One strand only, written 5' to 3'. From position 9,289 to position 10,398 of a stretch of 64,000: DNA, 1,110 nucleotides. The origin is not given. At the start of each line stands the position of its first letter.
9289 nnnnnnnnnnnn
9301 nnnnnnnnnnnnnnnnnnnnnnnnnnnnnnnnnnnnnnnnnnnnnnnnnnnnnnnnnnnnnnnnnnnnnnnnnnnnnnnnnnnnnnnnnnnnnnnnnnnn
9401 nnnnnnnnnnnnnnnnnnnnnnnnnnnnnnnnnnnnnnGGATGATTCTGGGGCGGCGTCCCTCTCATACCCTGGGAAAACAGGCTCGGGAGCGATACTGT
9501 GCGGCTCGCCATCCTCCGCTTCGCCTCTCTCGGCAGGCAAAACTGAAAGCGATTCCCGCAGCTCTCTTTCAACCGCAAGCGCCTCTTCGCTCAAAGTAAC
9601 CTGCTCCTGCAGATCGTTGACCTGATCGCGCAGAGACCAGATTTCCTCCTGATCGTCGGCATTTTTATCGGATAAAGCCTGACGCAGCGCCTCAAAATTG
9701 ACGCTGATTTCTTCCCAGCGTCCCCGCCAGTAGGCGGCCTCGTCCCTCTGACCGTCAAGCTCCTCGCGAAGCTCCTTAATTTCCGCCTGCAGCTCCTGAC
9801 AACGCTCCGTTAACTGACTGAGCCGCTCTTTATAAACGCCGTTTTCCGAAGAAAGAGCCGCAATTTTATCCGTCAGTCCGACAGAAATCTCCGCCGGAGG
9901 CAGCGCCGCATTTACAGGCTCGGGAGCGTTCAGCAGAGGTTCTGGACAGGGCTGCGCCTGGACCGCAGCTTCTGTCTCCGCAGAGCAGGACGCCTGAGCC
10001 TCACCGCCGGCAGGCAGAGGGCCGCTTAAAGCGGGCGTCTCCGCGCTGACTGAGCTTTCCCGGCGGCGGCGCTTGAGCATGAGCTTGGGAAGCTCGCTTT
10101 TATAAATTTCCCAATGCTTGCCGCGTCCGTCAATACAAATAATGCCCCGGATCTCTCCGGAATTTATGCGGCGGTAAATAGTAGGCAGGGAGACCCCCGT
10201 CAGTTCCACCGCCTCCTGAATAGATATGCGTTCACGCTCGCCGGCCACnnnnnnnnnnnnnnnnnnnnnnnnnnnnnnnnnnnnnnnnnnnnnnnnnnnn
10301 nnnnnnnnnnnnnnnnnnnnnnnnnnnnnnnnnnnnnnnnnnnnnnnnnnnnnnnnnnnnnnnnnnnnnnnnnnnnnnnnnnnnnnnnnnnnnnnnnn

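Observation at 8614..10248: HTH protein with a ~130-aa polyacidic EDEEYA tandem-repeat tail encoded by an 18-nt period DNA repeat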

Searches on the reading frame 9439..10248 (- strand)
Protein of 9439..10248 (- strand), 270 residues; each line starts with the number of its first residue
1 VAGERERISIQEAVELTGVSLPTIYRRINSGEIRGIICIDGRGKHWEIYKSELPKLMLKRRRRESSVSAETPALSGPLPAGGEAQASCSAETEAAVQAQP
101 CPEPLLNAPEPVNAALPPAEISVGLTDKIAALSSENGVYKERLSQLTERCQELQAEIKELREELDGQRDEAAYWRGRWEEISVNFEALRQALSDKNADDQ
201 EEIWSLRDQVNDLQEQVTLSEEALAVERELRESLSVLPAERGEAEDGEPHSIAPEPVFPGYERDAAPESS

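Call 7: find_homologous_proteins(query=window:9439-10248:-)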
Query seq(270 aa) (270 aa): 6 proteins with E <= 0.001 among 3483 candidates.
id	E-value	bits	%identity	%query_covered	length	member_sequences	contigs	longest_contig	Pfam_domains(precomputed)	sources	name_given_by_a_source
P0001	3.5e-43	166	46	81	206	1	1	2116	PF12728.14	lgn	-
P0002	6.4e-41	159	43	91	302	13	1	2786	-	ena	-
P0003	2.4e-36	144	43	85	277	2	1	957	-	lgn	-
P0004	1.0e-6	47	38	20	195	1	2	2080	-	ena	-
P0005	7.1e-6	44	40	20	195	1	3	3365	-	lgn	-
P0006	3.0e-5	42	36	25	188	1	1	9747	-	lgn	-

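Call 10: find_encoding_contigs(protein=P0002, flank=5000)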
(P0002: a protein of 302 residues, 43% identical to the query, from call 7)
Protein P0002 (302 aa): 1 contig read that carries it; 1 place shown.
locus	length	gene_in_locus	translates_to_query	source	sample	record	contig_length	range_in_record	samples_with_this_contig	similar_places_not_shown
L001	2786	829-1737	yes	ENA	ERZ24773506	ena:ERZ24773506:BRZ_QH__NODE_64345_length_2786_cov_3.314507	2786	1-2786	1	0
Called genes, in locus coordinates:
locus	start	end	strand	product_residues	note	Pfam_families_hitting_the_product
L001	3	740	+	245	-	?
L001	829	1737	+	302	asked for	-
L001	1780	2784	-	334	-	?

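Call 11: find_encoding_contigs(protein=P0001, flank=5000)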
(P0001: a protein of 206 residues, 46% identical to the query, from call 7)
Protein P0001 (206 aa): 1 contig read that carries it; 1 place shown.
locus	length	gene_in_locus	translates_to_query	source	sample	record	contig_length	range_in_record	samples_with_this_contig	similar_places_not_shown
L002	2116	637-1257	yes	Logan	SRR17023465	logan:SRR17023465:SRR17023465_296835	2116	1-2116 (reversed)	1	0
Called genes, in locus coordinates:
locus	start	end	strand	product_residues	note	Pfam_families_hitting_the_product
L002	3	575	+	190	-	?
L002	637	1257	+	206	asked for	PF12728:HTH_17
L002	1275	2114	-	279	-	?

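Call 13: search_protein_families(library=pfam, proteins=[L001:3-740:+, L001:1780-2784:-, L002:3-575:+, L002:1275-2114:-], max_evalue=0.01)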
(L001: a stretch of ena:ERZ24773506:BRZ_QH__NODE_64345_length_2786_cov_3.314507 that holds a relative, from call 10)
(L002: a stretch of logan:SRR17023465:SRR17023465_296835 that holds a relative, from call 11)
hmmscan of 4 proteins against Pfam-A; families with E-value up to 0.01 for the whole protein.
L001:3-740:+ (245 aa): 1 family
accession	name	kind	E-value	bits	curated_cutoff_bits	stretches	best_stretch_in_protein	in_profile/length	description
PF03099.24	BPL_LplA_LipB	-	1.1e-10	42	21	1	2-110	29-131/133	Biotin/lipoate A/B protein ligase family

L001:1780-2784:- (334 aa): 42 families (the best 25 are shown)
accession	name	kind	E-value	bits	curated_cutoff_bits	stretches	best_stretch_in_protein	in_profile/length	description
PF13414.12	TPR_11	-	1.5e-60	201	26.8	8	16-57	1-42/42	TPR repeat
PF00515.34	TPR_1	-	1.7e-59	195.8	27.8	8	215-246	3-34/34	Tetratricopeptide repeat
PF07719.23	TPR_2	-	6.2e-52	169.9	27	7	9-42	1-34/34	Tetratricopeptide repeat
PF13431.12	TPR_17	-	3e-41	136.7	24.4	5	32-63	2-33/34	Tetratricopeptide repeat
PF13432.12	TPR_16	-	1.1e-40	138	32.7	6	123-179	9-65/65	Tetratricopeptide repeat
PF13181.12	TPR_8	-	3.8e-39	130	25.7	4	216-246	4-34/34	Tetratricopeptide repeat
PF14559.12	TPR_19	-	7e-39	132.4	25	5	125-179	5-59/68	Tetratricopeptide repeat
PF13424.12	TPR_12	-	3.2e-34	117.4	30.1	4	113-174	5-74/77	Tetratricopeptide repeat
PF23914.1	TPR_CcmH_CycH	-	7.6e-32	110.8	42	4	195-310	32-150/158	Cytochrome c-type biogenesis protein H TPR domain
PF13428.12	TPR_14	-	1.9e-30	102.6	23.5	4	116-153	6-43/44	Tetratricopeptide repeat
PF13371.12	TPR_9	-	9.3e-28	96.5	35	4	124-180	8-64/73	Tetratricopeptide repeat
PF13176.12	TPR_7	-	5.9e-24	82.5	27.9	1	11-43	1-35/36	Tetratricopeptide repeat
PF13374.12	TPR_10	-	1.7e-19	69.6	27.5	1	9-38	2-31/42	Tetratricopeptide repeat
PF13174.12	TPR_6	-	2.2e-19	69.1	26.3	0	249-279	2-32/33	Tetratricopeptide repeat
PF12895.13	ANAPC3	-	2.9e-14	53.5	27.2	2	70-135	16-80/82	Anaphase-promoting complex, cyclosome, subunit 3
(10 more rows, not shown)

L002:3-575:+ (190 aa): 1 family
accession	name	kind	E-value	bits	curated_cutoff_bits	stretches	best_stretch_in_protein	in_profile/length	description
PF03099.24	BPL_LplA_LipB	-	8.8e-11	42.3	21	1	10-67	73-133/133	Biotin/lipoate A/B protein ligase family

L002:1275-2114:- (279 aa): 2 families
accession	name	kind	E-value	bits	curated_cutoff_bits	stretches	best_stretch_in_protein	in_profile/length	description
PF03958.22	Secretin_N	-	0.00078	20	28.2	1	222-273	3-62/69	Bacterial type II/III secretion system short domain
PF17658.6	DUF5520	-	0.0044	16.6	32.9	1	156-253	211-305/342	Family of unknown function (DUF5520)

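Call 16: find_related_loci(query=A2, collection=genome_contigs, flank=6000)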
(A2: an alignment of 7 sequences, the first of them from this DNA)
Query A2 (234 aa) in genome_contigs; peptide patterns used: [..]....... (x = any residue, [..] = any of these).
27 stretches matched a pattern; 10 encode a relative of the query (tblastn E <= 1e-3); 10 distinct loci.
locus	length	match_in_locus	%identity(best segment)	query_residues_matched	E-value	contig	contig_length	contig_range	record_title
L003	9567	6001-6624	47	6-227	2e-56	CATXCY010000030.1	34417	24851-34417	MAG TPA_asm: uncultured bacterium isolate ERR9578292_bin.24_MetaWRAP_v1.3_MAG genome assembly, contig: ERZ18533963.807,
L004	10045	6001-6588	49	6-216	2e-56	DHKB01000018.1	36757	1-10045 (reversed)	MAG TPA_asm: bacterium UBP9_UBA4705 isolate UBA4705 UBA4705_contig_18417, whole genome shotgun sequence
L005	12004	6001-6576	48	6-216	3e-56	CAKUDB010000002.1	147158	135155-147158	MAG: uncultured bacterium isolate REFINED_METABAT215_TOP10_CONTIGS_1500_ASSEMBLY_K77_MERGED__Hadza_MoBio_hadza-E-H_K_21_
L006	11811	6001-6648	46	6-229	3e-55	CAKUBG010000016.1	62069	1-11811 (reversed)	MAG: uncultured bacterium isolate REFINED_METABAT215_TOP10_CONTIGS_1500_ASSEMBLY_K77_MERGED__Hadza_MoBio_hadza-E-H_F_8_2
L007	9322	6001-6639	43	6-233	5e-51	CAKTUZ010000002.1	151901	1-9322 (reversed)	MAG: uncultured bacterium isolate REFINED_METABAT215_TOP10_CONTIGS_1500_ASSEMBLY_K77_MERGED__Hadza_PheChl_Fiber-Hadza-Ne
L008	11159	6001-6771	42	1-217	3e-49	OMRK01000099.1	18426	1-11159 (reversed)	uncultured bacterium isolate RUG807 genome assembly, contig: k87_10397095, whole genome shotgun sequence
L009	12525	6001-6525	46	1-217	6e-49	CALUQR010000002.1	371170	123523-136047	MAG: Candidatus Eremiobacteraeota bacterium isolate BRZ_DV__bin14 genome assembly, contig: BRZ_DV_NODE_9_length_371170_c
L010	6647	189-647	24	1-192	2e-7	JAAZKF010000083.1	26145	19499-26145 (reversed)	MAG: Burkholderiales bacterium isolate AS22ysBPME_216 31985_AS22, whole genome shotgun sequence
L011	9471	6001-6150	34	8-57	5e-7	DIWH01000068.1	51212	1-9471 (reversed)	MAG TPA_asm: bacterium UBP9_UBA6111 isolate UBA6111 UBA6111_contig_15005, whole genome shotgun sequence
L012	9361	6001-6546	23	10-234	1e-5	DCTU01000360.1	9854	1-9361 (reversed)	MAG TPA_asm: bacterium UBP9_UBA1432 isolate UBA1432 UBA1432_contig_87692, whole genome shotgun sequence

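Call 23: search_protein_families(library=pfam, proteins=[L003:7153-9021:-, L011:3290-5812:+, L011:6659-8875:-, L012:1983-5777:+, L010:884-2890:-], max_evalue=0.00001)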
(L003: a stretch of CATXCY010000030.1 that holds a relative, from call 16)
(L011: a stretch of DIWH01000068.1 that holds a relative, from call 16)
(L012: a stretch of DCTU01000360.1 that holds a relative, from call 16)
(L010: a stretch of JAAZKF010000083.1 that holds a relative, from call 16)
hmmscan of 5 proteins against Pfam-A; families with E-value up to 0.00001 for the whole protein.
L003:7153-9021:- (622 aa): 33 families (the best 25 are shown)
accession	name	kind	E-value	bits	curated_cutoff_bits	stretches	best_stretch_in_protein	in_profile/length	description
PF07719.23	TPR_2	-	4.5e-95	304.5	27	4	260-293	1-34/34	Tetratricopeptide repeat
PF00515.34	TPR_1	-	7.5e-93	301.4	27.8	7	430-462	1-33/34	Tetratricopeptide repeat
PF13181.12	TPR_8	-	9.2e-81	259.7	25.7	5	430-462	1-33/34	Tetratricopeptide repeat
PF13414.12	TPR_11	-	6.4e-73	240.6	26.8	5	407-444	5-42/42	TPR repeat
PF13431.12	TPR_17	-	2.7e-66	214.8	24.4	2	384-417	1-34/34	Tetratricopeptide repeat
PF13432.12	TPR_16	-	3.4e-65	216.4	32.7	6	379-429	14-64/65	Tetratricopeptide repeat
PF13424.12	TPR_12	-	2.2e-53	178.8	30.1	3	93-155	5-75/77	Tetratricopeptide repeat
PF14559.12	TPR_19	-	2.3e-52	175.6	25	5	238-297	3-62/68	Tetratricopeptide repeat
PF13428.12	TPR_14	-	1.4e-48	158.7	23.5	0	397-436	2-41/44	Tetratricopeptide repeat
PF13176.12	TPR_7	-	4.4e-47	154.6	27.9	0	262-293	1-34/36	Tetratricopeptide repeat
PF23914.1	TPR_CcmH_CycH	-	1e-41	142.8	42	2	250-361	40-154/158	Cytochrome c-type biogenesis protein H TPR domain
PF13374.12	TPR_10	-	2.7e-40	135.7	27.5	0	260-288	2-30/42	Tetratricopeptide repeat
PF13371.12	TPR_9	-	5.8e-39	132.4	35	0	438-501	3-66/73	Tetratricopeptide repeat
PF13174.12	TPR_6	-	1.1e-29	101.4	26.3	0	398-419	2-23/33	Tetratricopeptide repeat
PF12895.13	ANAPC3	-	2.3e-19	69.9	27.2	0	375-456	2-82/82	Anaphase-promoting complex, cyclosome, subunit 3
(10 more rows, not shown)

L011:3290-5812:+ (840 aa): 4 families
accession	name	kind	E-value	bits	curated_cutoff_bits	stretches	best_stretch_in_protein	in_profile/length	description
PF13603.12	tRNA-synt_1_2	-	3.5e-67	225.9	25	1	220-428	2-185/185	Leucyl-tRNA synthetase, editing domain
PF00133.28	tRNA-synt_1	-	4e-48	164.6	22.7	2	13-222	3-225/414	tRNA synthetases class I (I, L, M and V)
PF09334.17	tRNA-synt_1g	-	7.2e-27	94.6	20.1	1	39-180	7-144/391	tRNA synthetases class I (M)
PF08264.19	Anticodon_1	-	4.4e-19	69.2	25.1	1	681-803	3-144/148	Anticodon-binding domain of tRNA ligase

L011:6659-8875:- (738 aa): 33 families (the best 25 are shown)
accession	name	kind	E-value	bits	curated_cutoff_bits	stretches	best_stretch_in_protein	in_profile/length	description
PF00515.34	TPR_1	-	4.7e-115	371.6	27.8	10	196-228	2-34/34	Tetratricopeptide repeat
PF07719.23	TPR_2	-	8.8e-113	359.7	27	8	264-296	2-34/34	Tetratricopeptide repeat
PF13414.12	TPR_11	-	1.7e-95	312.9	26.8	5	207-243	6-42/42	TPR repeat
PF13431.12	TPR_17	-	3.4e-86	276.9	24.4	2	252-284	2-34/34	Tetratricopeptide repeat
PF13432.12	TPR_16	-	6.6e-78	257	32.7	7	235-297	3-65/65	Tetratricopeptide repeat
PF13181.12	TPR_8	-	5.6e-72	232.3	25.7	1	196-228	2-34/34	Tetratricopeptide repeat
PF13424.12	TPR_12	-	4.6e-65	216.2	30.1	6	232-293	6-75/77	Tetratricopeptide repeat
PF14559.12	TPR_19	-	8.8e-54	180.2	25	4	277-337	5-64/68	Tetratricopeptide repeat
PF13428.12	TPR_14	-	3.2e-50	163.8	23.5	0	268-306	6-44/44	Tetratricopeptide repeat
PF13374.12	TPR_10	-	7.2e-45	150.2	27.5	0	442-467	6-31/42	Tetratricopeptide repeat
PF13371.12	TPR_9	-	2.6e-41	139.9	35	0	448-509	5-66/73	Tetratricopeptide repeat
PF23914.1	TPR_CcmH_CycH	-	8e-38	130.2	42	2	496-603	40-150/158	Cytochrome c-type biogenesis protein H TPR domain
PF13176.12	TPR_7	-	1.6e-37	124.8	27.9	0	333-363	1-31/36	Tetratricopeptide repeat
PF13174.12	TPR_6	-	2e-30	103.8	26.3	0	196-227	1-32/33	Tetratricopeptide repeat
PF07721.20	TPR_4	-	1.8e-24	84.2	27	0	440-461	3-24/26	Tetratricopeptide repeat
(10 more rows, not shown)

L012:1983-5777:+ (1264 aa): 4 families
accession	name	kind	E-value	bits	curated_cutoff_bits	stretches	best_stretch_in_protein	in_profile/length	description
PF13603.12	tRNA-synt_1_2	-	1e-64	217.9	25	1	644-851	2-184/185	Leucyl-tRNA synthetase, editing domain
PF00133.28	tRNA-synt_1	-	1.7e-35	123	22.7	2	865-1063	228-404/414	tRNA synthetases class I (I, L, M and V)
PF09334.17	tRNA-synt_1g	-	3.4e-20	72.6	20.1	1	491-550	7-65/391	tRNA synthetases class I (M)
PF08264.19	Anticodon_1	-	2.2e-19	70.2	25.1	1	1105-1225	3-143/148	Anticodon-binding domain of tRNA ligase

L010:884-2890:- (668 aa): 35 families (the best 25 are shown)
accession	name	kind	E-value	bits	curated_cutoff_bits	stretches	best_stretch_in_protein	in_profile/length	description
PF07719.23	TPR_2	-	7.5e-115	366.2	27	8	124-157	1-34/34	Tetratricopeptide repeat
PF00515.34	TPR_1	-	3.4e-114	368.9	27.8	9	124-157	1-34/34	Tetratricopeptide repeat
PF13414.12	TPR_11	-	7.4e-100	326.9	26.8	6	139-172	9-42/42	TPR repeat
PF13431.12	TPR_17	-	4.2e-85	273.5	24.4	1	181-212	2-33/34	Tetratricopeptide repeat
PF13432.12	TPR_16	-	1.9e-81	268.3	32.7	6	163-225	2-64/65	Tetratricopeptide repeat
PF13181.12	TPR_8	-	3.3e-81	261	25.7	2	124-157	1-34/34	Tetratricopeptide repeat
PF13424.12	TPR_12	-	1.1e-70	234.3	30.1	11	330-397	5-75/77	Tetratricopeptide repeat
PF14559.12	TPR_19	-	9.5e-56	186.5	25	2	206-266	5-64/68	Tetratricopeptide repeat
PF13428.12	TPR_14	-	2.4e-55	179.6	23.5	0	91-131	2-42/44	Tetratricopeptide repeat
PF13371.12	TPR_9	-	2.2e-49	165.8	35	5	99-157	4-62/73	Tetratricopeptide repeat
PF13374.12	TPR_10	-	3.6e-43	144.8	27.5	1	368-397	3-32/42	Tetratricopeptide repeat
PF13176.12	TPR_7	-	5.4e-42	138.7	27.9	0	472-502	2-34/36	Tetratricopeptide repeat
PF23914.1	TPR_CcmH_CycH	-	8.2e-40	136.7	42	3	428-534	43-152/158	Cytochrome c-type biogenesis protein H TPR domain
PF13174.12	TPR_6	-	1.1e-35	120.2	26.3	0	125-156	1-32/33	Tetratricopeptide repeat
PF12895.13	ANAPC3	-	1.3e-26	93.1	27.2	0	239-317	2-79/82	Anaphase-promoting complex, cyclosome, subunit 3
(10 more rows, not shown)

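Call 24: search_protein_representatives(alignment_id=A2)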
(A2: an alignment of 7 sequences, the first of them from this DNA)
Query: 7 sequences, 185 profile positions. Proteins with E-value up to 0.001 (for the whole library): 567; up to 1e-10: 25; up to 1e-30: 8. The best 150 are listed.
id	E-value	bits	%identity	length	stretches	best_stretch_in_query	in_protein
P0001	1.3e-70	253.4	-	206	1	1-171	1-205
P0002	5.6e-69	248.1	-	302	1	1-175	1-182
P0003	2.2e-60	220.1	-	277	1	19-178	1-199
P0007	8.7e-53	195.3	-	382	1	3-178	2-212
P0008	2.6e-46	174.2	-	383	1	3-173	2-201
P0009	5.7e-46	173.1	-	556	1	3-175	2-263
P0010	6.3e-46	173.0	-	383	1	3-172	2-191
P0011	2.3e-36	141.8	-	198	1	3-177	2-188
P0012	9.5e-30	120.2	-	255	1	4-183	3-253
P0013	3.6e-28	115.1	-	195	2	119-175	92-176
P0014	1.6e-27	113.0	-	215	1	6-146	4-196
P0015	1.3e-26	110.0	-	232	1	5-183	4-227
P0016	5.2e-26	108.0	-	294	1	4-167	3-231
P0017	7.6e-24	101.0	-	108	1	3-87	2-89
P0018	8.3e-23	97.6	-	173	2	113-176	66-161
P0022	1.2e-14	71.0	-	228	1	5-178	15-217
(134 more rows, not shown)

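Call 27: find_related_loci(query=window:9439-10248:-, collection=metagenome_contigs, flank=4000)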
Query seq(270 aa) (270 aa) in metagenome_contigs; peptide patterns used: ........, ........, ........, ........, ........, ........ (x = any residue, [..] = any of these).
153 stretches matched a pattern; 7 encode a relative of the query (tblastn E <= 1e-3); 7 distinct loci.
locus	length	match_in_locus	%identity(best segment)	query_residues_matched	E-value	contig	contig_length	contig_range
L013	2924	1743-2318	47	6-216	7e-57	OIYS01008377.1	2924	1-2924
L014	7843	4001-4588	49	6-216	7e-57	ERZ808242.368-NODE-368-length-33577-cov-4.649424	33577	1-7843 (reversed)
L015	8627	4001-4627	45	6-222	1e-53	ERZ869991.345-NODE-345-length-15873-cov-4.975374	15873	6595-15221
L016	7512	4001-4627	45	6-222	1e-53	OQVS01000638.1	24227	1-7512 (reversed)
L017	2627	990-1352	47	121-236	4e-28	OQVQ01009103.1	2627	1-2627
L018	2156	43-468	23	8-192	5e-7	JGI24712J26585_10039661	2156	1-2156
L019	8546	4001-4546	23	10-234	5e-6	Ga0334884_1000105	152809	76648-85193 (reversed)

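Call 30: search_solved_structures(query=A2, max_evalue=1)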
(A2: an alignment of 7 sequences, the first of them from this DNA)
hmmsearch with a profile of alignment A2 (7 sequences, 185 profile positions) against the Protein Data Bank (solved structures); distinct sequences matched with E-value up to 1: 4.
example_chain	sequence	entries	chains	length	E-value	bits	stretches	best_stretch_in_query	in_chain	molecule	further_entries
6mi4_A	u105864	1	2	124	0.026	17.7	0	96-166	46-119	NF-kB ESSENTIAL MODULATOR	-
6mi3_A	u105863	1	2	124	0.026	17.7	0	97-166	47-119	NF-kB ESSENTIAL MODULATOR,NF-kappa-B essential modulator,NF-kB ESSENTIAL MODULATOR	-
4j2n_A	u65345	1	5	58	0.46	13.6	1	6-36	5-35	Gp37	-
4lin_A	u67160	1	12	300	0.61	13.2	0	145-179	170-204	Tail needle protein gp26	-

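Call 33: predict_structure(alignment_id=A3)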
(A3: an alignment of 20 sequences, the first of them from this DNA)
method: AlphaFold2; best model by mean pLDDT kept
length: 240 residues; sequences in the alignment: 20
mean_pLDDT: 81.9   pTM: 0.41
mean pLDDT of the five models: 81.9, 81.4, 81.4, 81.1, 80.2
residues with pLDDT >= 90: 149; 70-90: 20; 50-70: 30; < 50: 41
segments of 3 or more residues with pLDDT < 50: 61-99
pLDDT, mean of each block of 10 residues (from residue 1): 77 96 96 95 95 84 45 47 44 48 57 56 70 89 96 98 98 98 98 98 98 98 97 87
secondary structure, 60 per line:
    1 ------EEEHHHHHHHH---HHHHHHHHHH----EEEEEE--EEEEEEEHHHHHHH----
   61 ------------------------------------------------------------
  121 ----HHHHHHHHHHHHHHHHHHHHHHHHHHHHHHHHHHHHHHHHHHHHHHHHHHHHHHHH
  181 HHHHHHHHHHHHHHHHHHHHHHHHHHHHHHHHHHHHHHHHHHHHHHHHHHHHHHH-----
elements in order: E7-9 H10-17 H21-30 E35-40 E43-49 H50-56 H125-235
